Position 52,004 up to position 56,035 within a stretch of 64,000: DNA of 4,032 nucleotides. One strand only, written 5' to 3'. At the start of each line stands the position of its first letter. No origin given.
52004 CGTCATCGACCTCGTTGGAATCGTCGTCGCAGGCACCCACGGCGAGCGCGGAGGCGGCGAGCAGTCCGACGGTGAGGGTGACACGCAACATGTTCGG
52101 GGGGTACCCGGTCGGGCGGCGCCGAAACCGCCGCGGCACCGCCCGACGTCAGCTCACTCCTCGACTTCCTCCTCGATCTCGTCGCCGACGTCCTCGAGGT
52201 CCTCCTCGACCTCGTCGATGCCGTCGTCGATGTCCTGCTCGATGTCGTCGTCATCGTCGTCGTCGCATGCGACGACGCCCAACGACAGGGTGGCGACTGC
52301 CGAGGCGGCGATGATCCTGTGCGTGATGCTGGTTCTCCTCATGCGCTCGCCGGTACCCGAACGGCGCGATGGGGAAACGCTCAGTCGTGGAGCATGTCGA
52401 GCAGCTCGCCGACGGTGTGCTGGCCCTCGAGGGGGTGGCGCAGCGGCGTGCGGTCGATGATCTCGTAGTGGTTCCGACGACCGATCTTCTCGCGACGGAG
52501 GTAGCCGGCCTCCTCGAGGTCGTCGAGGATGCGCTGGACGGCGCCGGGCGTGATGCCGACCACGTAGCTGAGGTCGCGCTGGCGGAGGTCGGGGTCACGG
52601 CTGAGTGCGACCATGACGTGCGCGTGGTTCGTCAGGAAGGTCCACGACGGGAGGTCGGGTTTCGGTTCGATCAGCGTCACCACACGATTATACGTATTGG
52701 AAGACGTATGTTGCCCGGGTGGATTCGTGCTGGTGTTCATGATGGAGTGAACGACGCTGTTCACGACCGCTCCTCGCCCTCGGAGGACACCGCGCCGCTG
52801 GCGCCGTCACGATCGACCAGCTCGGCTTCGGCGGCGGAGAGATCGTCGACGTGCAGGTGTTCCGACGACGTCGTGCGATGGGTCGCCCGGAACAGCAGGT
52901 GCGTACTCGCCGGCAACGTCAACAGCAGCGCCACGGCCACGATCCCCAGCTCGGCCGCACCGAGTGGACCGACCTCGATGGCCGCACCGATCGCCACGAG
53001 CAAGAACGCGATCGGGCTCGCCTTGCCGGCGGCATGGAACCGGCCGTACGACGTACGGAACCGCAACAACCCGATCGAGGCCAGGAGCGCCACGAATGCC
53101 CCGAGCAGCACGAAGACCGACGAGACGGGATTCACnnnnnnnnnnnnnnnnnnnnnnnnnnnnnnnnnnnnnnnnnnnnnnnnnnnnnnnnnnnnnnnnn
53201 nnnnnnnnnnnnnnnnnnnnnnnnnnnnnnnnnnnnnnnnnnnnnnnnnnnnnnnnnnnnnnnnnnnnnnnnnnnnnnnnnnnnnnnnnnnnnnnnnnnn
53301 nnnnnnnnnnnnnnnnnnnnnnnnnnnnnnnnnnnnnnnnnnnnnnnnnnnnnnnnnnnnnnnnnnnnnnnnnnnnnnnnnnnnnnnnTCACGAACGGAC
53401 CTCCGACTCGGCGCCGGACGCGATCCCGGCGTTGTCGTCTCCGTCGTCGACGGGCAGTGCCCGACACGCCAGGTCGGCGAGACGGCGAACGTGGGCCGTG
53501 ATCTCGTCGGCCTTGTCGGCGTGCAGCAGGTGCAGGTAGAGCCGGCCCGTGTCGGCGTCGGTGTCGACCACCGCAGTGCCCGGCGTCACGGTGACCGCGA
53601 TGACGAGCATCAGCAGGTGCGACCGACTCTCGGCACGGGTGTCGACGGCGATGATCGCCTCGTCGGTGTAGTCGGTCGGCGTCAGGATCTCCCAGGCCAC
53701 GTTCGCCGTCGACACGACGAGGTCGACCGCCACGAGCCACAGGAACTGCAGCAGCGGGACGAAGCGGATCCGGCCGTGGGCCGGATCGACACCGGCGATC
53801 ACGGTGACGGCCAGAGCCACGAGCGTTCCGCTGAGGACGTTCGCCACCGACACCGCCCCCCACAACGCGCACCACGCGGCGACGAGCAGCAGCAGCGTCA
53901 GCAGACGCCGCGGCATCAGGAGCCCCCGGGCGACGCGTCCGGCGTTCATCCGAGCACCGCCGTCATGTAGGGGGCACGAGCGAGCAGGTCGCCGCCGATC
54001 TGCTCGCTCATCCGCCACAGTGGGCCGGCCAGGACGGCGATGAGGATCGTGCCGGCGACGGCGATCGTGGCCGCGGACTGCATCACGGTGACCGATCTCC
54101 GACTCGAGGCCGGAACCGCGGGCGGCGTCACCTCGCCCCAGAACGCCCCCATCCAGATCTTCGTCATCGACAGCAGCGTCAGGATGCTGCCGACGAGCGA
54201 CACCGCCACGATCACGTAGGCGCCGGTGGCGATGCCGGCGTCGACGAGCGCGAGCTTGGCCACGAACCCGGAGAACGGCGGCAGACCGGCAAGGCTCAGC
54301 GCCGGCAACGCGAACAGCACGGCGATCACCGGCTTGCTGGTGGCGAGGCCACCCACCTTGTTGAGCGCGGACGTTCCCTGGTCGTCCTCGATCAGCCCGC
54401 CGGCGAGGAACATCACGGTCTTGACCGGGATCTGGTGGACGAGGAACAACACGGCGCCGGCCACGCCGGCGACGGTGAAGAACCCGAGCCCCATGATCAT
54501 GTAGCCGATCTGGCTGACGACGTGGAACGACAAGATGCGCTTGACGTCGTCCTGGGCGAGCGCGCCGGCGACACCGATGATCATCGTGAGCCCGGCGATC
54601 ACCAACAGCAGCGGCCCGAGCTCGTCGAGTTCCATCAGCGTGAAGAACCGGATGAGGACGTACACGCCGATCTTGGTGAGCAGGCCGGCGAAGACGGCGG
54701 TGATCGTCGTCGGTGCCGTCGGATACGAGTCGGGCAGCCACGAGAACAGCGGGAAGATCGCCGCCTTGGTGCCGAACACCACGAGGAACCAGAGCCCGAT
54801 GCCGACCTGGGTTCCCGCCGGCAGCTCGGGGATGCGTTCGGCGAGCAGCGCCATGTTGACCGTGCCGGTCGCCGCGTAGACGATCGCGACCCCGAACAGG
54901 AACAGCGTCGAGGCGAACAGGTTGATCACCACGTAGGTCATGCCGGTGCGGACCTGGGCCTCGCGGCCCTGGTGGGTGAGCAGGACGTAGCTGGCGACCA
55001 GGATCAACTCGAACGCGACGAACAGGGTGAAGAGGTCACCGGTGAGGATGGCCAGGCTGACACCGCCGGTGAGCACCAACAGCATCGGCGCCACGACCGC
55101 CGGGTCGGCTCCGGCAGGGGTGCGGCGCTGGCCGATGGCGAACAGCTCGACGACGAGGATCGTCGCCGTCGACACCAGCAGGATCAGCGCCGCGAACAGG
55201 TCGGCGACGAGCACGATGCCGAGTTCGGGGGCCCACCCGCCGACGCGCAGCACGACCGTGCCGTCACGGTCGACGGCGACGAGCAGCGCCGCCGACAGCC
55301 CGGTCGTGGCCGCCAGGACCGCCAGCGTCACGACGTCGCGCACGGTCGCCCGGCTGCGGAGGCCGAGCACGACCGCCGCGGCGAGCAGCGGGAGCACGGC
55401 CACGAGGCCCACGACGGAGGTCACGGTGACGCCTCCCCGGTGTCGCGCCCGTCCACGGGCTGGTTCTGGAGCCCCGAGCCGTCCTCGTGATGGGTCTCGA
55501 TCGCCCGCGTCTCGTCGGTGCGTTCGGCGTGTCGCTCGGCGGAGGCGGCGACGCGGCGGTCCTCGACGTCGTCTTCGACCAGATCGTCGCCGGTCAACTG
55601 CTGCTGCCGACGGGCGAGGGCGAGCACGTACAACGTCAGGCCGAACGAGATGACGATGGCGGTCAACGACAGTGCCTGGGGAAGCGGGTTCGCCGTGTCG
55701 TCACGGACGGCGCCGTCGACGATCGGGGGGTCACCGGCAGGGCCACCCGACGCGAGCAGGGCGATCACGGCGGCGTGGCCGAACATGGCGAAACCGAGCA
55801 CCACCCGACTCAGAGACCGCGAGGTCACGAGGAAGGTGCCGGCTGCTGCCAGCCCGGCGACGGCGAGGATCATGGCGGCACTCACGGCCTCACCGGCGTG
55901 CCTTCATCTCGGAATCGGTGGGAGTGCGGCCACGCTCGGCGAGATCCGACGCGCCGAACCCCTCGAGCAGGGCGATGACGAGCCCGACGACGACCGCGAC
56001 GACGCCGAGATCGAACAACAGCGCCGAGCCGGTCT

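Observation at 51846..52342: Two tandem, extraordinarily acidic mini-lipoproteins between the Mrp operon and MscS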

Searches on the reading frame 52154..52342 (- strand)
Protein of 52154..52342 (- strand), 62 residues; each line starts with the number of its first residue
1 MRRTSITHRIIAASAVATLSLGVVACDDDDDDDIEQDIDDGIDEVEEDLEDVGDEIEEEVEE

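Call 7: search_protein_families(library=pfam, proteins=[window:52154-52342:-], max_evalue=0.01)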
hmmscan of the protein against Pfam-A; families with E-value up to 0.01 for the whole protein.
window:52154-52342:- (62 aa): 0 families

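Call 10: find_encoding_contigs(protein=window:52154-52342:-, flank=6000, max_places=6)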
Protein window:52154-52342:- (62 aa): 3 contigs read that carry it; 2 places shown.
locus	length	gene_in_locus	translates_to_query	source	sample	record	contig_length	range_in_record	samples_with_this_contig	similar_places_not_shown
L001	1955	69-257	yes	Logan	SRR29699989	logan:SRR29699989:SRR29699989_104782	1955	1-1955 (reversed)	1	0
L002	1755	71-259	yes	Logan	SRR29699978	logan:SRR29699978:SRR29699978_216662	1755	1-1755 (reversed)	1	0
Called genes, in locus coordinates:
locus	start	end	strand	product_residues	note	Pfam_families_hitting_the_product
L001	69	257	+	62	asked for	-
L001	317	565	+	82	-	-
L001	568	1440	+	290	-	PF00924:MS_channel_2nd, PF21082:MS_channel_3rd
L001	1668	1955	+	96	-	?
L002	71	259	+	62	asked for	-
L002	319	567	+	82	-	-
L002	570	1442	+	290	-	PF00924:MS_channel_2nd, PF21082:MS_channel_3rd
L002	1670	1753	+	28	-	?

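Call 12: find_homologous_proteins(query=window:52154-52342:-, max_evalue=0.01)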
Query window:52154-52342:- (62 aa): 2 proteins with E <= 0.01 among 3 candidates.
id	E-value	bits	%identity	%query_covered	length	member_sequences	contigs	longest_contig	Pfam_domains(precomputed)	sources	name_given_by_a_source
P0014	2.7e-24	101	96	44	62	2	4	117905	-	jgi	jgi:hypothetical protein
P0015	1.1e-12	65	69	84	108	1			-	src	-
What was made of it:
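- Tried and rejected: Word-index searching with orfA found only two relatives (call 12).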

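Call 19: find_encoding_contigs(protein=P0014, flank=8000, max_places=4)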
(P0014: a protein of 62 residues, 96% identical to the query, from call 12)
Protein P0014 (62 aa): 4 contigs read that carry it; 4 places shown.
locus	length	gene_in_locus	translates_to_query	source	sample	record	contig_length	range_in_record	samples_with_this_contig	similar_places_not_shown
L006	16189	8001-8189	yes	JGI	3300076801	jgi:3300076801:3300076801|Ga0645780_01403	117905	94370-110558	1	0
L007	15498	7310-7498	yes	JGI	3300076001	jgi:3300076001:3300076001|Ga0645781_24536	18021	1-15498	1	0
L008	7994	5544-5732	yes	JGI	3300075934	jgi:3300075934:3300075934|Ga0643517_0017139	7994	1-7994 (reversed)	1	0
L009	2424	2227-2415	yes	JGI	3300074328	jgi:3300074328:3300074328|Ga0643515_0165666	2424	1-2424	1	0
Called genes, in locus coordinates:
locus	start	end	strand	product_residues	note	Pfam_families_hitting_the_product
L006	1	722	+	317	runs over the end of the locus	PF02826:2-Hacid_dh_C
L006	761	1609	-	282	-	PF04542:Sigma70_r2, PF08281:Sigma70_r4_2 (faint), PF04545:Sigma70_r4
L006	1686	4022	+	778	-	PF00662:Proton_antipo_N (weak), PF00361:Proton_antipo_M, PF13244:MbhD, PF20501:MbhE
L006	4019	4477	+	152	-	PF04039:MnhB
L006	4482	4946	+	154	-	PF00420:Oxidored_q2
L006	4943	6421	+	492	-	PF00361:Proton_antipo_M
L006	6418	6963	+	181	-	PF01899:MNHE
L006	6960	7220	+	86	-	PF04066:MrpF_PhaF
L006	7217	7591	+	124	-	PF03334:PhaG_MnhG_YufB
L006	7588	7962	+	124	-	PF09339:HTH_IclR (faint), PF12802:MarR_2, PF13545:HTH_Crp_2 (weak), PF01047:MarR (weak), PF13412:HTH_24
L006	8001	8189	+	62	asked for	-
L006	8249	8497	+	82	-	-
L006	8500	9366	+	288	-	PF00924:MS_channel_2nd, PF21082:MS_channel_3rd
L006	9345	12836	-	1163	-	PF00664:ABC_membrane, PF13191:AAA_16 (faint), PF00005:ABC_tran, PF01078:Mg_chelatase (faint), PF02463:SMC_N (faint), PF03193:RsgA_GTPase (faint), PF13401:AAA_22 (faint), PF00005:ABC_tran, +3 more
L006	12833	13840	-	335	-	PF02322:Cyt_bd_oxida_II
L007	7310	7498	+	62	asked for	-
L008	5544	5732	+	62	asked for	-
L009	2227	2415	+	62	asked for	-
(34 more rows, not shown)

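Call 32: find_encoding_contigs(protein=P0015, flank=8000, max_places=4)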
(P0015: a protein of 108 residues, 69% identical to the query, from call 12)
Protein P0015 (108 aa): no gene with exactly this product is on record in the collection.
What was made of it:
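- Tried and rejected: P0015 could not be located on a contig (call 32).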

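Call 37: search_protein_families(library=ncbifam, proteins=[window:52154-52342:-], max_evalue=0.001)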
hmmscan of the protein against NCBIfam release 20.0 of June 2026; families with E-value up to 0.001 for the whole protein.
window:52154-52342:- (62 aa): 0 families

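Call 53: predict_structure(alignment_id=A4)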
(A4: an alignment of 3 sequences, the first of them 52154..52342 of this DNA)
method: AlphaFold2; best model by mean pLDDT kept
length: 62 residues; sequences in the alignment: 3
mean_pLDDT: 57.6   pTM: 0.13
mean pLDDT of the five models: 57.6, 54.8, 53.9, 53.0, 49.5
residues with pLDDT >= 90: 0; 70-90: 0; 50-70: 60; < 50: 2
segments of 3 or more residues with pLDDT < 50: none
pLDDT, mean of each block of 10 residues (from residue 1): 57 55 56 62 60 57 50
secondary structure, 60 per line:
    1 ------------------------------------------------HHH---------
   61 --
elements in order:

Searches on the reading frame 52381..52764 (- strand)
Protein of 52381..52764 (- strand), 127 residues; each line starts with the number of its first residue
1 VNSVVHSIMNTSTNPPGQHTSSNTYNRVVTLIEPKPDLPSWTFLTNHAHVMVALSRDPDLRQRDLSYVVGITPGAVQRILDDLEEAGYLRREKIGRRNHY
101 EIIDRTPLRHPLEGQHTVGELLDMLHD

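Call 7: search_protein_families(library=pfam, proteins=[window:52381-52764:-], max_evalue=0.01)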
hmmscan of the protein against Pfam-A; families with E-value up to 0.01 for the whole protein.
window:52381-52764:- (127 aa): 11 families
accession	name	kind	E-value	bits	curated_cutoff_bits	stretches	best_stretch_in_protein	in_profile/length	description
PF12802.13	MarR_2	-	7.2e-09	36.1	27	1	46-93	6-54/61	MarR family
PF13412.12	HTH_24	-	8e-08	32.2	21.9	1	53-90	11-48/48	Winged helix-turn-helix DNA-binding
PF01047.28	MarR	-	1.7e-07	31.4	24.6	1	47-93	5-51/59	MarR family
PF13545.12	HTH_Crp_2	-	1.9e-06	28.2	27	1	57-109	20-68/70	Crp-like helix-turn-helix domain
PF09339.16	HTH_IclR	-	1.3e-05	25.3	22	1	50-92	8-51/52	IclR helix-turn-helix domain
PF25213.1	HVO_A0261_N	-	6.6e-05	23.1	35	1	45-92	11-57/86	HVO_A0261 N-terminal domain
PF24034.1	DUF7343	-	0.00014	22.1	27.6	1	44-99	2-58/62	Domain of unknown function (DUF7343)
PF01022.26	HTH_5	-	0.00041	20.6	22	1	50-89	7-45/47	Bacterial regulatory protein, arsR family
PF01978.25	TrmB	-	0.0012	19.1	25.6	1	50-104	13-66/68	Sugar-specific transcriptional regulator TrmB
PF22665.2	DUF6293_C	-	0.0033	18.3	27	1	77-99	65-87/101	DUF6293 C-terminal winged helix domain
PF13601.12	HTH_34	-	0.005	17.4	27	1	50-93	5-48/80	Winged helix DNA-binding domain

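Call 37: search_protein_families(library=ncbifam, proteins=[window:52381-52764:-], max_evalue=0.001)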
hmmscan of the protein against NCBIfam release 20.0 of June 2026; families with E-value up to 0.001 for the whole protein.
window:52381-52764:- (127 aa): 1 family
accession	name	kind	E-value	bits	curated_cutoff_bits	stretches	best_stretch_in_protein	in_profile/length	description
TIGR04176.1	MarR_EPS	equivalog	0.00032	20.7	88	1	46-93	5-52/105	MarR family EPS-associated transcriptional regulator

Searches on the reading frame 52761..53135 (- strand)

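Call 7: search_protein_families(library=pfam, proteins=[window:52761-53135:-], max_evalue=0.01)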
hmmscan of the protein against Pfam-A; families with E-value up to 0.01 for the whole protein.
window:52761-53135:- (124 aa): 1 family
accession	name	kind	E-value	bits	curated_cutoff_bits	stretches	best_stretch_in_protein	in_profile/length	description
PF03334.19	PhaG_MnhG_YufB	-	3.4e-15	56.5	23.4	1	8-86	1-80/80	Na+/H+ antiporter subunit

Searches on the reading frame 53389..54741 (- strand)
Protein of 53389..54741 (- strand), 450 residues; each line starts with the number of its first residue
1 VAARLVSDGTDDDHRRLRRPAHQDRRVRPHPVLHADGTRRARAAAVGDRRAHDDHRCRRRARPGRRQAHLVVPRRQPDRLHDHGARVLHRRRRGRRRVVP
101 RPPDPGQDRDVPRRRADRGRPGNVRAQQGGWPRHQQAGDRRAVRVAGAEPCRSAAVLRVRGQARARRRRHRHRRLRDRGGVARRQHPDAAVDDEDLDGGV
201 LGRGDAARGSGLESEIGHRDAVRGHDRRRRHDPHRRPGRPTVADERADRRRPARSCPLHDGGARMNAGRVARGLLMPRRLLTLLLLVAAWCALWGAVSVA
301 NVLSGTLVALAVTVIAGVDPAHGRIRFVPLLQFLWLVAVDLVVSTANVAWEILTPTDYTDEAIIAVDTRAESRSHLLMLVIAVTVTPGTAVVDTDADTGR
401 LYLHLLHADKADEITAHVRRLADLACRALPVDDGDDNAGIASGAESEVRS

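Call 7: search_protein_families(library=pfam, proteins=[window:53389-54741:-], max_evalue=0.01)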
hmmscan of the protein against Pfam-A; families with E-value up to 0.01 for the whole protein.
window:53389-54741:- (450 aa): 1 family
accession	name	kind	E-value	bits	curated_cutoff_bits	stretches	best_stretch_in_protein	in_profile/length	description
PF01899.21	MNHE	-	3.1e-28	98.8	27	1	284-418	2-134/145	Na+/H+ ion antiporter subunit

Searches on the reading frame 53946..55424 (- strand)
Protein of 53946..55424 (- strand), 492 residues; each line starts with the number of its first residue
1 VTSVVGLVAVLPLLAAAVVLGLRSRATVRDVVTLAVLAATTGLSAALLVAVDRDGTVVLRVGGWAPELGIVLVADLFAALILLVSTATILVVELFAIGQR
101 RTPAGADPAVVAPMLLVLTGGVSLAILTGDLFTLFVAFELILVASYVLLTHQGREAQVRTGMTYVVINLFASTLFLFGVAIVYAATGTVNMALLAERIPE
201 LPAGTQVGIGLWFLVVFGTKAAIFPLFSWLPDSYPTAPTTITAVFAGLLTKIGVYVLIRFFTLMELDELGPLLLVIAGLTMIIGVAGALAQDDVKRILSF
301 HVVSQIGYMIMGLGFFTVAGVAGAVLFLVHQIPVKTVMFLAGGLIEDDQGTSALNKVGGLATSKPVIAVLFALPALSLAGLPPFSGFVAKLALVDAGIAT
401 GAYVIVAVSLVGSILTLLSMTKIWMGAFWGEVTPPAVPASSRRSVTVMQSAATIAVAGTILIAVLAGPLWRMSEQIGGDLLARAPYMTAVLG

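Call 7: search_protein_families(library=pfam, proteins=[window:53946-55424:-], max_evalue=0.01)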
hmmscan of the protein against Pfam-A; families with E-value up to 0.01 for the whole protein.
window:53946-55424:- (492 aa): 1 family
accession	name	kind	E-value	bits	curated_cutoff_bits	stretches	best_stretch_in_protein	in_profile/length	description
PF00361.26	Proton_antipo_M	-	2.4e-58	198.1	21.5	1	129-416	2-294/294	NADH:quinone oxidoreductase/Mrp antiporter, TM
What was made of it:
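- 52761..58678 (-): mrpA-B-C-D-E-F-G Na+(cation)/H+ antiporter operon. Call 7.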

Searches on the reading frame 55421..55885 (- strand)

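Call 7: search_protein_families(library=pfam, proteins=[window:55421-55885:-], max_evalue=0.01)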
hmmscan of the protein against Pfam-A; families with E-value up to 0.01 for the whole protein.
window:55421-55885:- (154 aa): 1 family
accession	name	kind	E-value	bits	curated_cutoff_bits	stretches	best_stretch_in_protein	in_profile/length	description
PF00420.29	Oxidored_q2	-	3.5e-14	52.8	26.1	1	5-104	2-88/95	NADH-ubiquinone/plastoquinone oxidoreductase chain 4L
